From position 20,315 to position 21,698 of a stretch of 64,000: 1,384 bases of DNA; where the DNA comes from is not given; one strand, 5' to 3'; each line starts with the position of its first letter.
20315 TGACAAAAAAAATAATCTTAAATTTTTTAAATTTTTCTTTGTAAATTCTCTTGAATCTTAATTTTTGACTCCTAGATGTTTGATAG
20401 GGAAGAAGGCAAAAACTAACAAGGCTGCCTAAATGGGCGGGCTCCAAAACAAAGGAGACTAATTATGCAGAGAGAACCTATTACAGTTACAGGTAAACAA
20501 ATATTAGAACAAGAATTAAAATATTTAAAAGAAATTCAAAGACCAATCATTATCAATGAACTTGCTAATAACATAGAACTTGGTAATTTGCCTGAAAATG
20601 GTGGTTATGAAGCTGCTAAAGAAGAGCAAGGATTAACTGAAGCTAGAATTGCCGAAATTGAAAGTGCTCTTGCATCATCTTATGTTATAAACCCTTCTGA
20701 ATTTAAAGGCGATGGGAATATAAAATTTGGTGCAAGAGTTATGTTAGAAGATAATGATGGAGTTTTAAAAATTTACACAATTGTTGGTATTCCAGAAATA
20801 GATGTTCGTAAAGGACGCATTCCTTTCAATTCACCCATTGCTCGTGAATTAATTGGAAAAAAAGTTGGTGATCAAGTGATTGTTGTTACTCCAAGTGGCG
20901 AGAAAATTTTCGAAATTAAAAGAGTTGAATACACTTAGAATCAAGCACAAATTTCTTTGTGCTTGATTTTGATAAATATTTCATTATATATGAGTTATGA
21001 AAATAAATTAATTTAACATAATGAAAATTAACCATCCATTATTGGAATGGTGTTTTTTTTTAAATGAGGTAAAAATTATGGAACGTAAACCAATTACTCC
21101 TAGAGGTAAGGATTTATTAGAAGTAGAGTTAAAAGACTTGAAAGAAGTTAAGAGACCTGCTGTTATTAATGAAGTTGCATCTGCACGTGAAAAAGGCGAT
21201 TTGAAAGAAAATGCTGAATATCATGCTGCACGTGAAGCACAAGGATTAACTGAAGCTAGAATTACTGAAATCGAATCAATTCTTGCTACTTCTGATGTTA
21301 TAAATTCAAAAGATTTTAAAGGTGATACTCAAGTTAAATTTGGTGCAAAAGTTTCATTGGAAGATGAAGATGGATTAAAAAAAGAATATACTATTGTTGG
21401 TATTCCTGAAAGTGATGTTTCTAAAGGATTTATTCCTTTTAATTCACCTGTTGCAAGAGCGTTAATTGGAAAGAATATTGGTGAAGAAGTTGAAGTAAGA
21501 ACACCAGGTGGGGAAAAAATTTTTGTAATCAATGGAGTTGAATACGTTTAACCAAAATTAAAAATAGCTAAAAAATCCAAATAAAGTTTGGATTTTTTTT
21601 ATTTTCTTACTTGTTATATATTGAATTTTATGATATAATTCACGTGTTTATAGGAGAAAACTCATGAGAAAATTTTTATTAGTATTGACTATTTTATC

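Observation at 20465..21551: Tandem Gre-factor paralogs; the first has Asn in place of catalytic Asp41 (possible anti-Gre / Gfh1-like regulator)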

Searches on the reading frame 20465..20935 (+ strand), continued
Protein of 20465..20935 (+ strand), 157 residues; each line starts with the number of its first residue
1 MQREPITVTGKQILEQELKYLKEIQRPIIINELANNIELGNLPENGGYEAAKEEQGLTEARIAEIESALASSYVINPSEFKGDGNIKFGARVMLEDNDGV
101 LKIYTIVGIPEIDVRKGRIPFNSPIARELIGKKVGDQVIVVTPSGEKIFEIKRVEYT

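Call 67: find_encoding_contigs(protein=P0323, flank=6000, max_places=2)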
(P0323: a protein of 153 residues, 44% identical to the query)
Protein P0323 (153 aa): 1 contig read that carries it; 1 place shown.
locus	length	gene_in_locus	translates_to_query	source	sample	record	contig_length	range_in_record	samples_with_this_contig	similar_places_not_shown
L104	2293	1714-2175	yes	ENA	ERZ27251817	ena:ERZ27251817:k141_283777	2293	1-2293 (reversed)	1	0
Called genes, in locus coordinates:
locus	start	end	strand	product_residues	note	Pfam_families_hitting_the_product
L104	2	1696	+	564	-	?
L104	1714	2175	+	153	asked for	PF03449:GreA_GreB_N, PF01272:GreA_GreB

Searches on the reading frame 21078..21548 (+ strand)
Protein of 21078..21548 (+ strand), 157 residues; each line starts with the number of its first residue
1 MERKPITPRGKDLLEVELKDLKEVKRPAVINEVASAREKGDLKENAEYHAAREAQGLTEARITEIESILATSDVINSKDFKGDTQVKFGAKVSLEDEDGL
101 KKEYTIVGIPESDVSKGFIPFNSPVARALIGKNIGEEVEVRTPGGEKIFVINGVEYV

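Call 4: search_protein_families(library=pfam, proteins=[window:21078-21548:+])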
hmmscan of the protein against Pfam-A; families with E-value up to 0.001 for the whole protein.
window:21078-21548:+ (157 aa): 2 families
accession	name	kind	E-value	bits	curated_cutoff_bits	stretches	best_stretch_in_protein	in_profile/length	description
PF03449.20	GreA_GreB_N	-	1.8e-25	89.3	24.5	1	5-74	2-71/71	Transcription elongation factor, N-terminal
PF01272.25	GreA_GreB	-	7.2e-23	80.8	26.9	1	84-156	4-77/77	Transcription elongation factor, GreA/GreB, C-term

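Call 5: search_protein_families(library=ncbifam, proteins=[window:21078-21548:+])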
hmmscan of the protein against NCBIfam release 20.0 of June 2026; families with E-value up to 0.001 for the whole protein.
window:21078-21548:+ (157 aa): 13 families
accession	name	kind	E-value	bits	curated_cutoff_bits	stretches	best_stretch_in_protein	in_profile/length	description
NF001261.0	PRK00226.1-2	equivalog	9.9e-56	188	167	1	1-156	1-156/157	transcription elongation factor GreA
NF001264.0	PRK00226.1-5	equivalog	7.4e-53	178.6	180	1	1-157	1-158/158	transcription elongation factor GreA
TIGR01462.1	greA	subfamily_domain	5.4e-48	162.9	139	1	5-153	1-149/151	transcription elongation factor GreA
NF001263.0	PRK00226.1-4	equivalog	1.5e-42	145.2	145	1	3-152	6-155/160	transcription elongation factor GreA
NF002506.1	PRK01885.1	equivalog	3.1e-35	121.2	188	1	4-156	3-154/156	transcription elongation factor GreB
TIGR01461.1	greB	equivalog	9.6e-33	113.1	171.05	1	5-157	4-155/156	transcription elongation factor GreB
NF001260.0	PRK00226.1-1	equivalog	1.4e-28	99.5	234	1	5-148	7-150/160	transcription elongation factor GreA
NF011309.0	PRK14720.1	equivalog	1.2e-27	96.5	714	1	16-150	762-896/906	transcription elongation factor GreA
NF001262.0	PRK00226.1-3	equivalog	4.2e-26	91.6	161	1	5-150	8-154/165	transcription elongation factor GreA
NF004969.0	PRK06330.1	equivalog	9.2e-16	57.6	697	1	30-141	593-703/718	transcript cleavage factor/unknown domain fusion protein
NF004973.0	PRK06342.1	equivalog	3.2e-15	56.2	159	1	35-141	48-150/160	transcription elongation factor GreA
NF004548.0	PRK05892.1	equivalog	1.3e-14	54.4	126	1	2-150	4-150/158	nucleoside diphosphate kinase regulator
NF004396.0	PRK05753.1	equivalog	2.5e-05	24.1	109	1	59-147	29-117/137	nucleoside diphosphate kinase regulator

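Call 13: find_homologous_proteins(query=window:21078-21548:+)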
Query window:21078-21548:+ (157 aa): 8000 proteins with E <= 0.001 among 8000 candidates; the best 120 are listed.
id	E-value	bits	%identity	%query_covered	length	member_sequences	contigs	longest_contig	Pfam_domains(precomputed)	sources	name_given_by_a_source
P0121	4.1e-93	327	100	100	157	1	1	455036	PF01272.26,PF03449.21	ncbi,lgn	-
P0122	1.1e-42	163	55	99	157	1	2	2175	PF01272.26,PF03449.21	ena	-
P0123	1.3e-42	163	56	99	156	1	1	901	PF01272.26,PF03449.21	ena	-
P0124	1.7e-42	163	56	99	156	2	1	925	PF01272.26,PF03449.21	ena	-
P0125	3.0e-42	162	54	100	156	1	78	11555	PF01272.26,PF03449.21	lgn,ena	-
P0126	6.6e-42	161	55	99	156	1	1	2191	PF01272.26,PF03449.21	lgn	-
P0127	7.9e-42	161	54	100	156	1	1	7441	PF01272.26,PF03449.21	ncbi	ncbi:MAG: transcription elongation factor GreA [Paracoccaceae bacterium]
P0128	1.0e-41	160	55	99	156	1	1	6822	PF01272.26,PF03449.21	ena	-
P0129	1.2e-41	160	54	100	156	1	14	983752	PF01272.26,PF03449.21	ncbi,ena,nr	ncbi:MAG: transcription elongation factor GreA [Rhodobacteraceae bacterium]|nr:transcription elongat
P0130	1.4e-41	160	55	100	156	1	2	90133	PF01272.26,PF03449.21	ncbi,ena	-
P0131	1.5e-41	160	54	100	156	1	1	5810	PF01272.26,PF03449.21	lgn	-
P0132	1.7e-41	160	54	100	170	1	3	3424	PF01272.26,PF03449.21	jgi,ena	-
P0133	1.9e-41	159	54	100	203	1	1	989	PF01272.26,PF03449.21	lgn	-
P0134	1.9e-41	159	55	99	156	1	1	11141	PF01272.26,PF03449.21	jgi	jgi:transcription elongation factor GreA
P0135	2.1e-41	159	55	99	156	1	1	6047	PF01272.26,PF03449.21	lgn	-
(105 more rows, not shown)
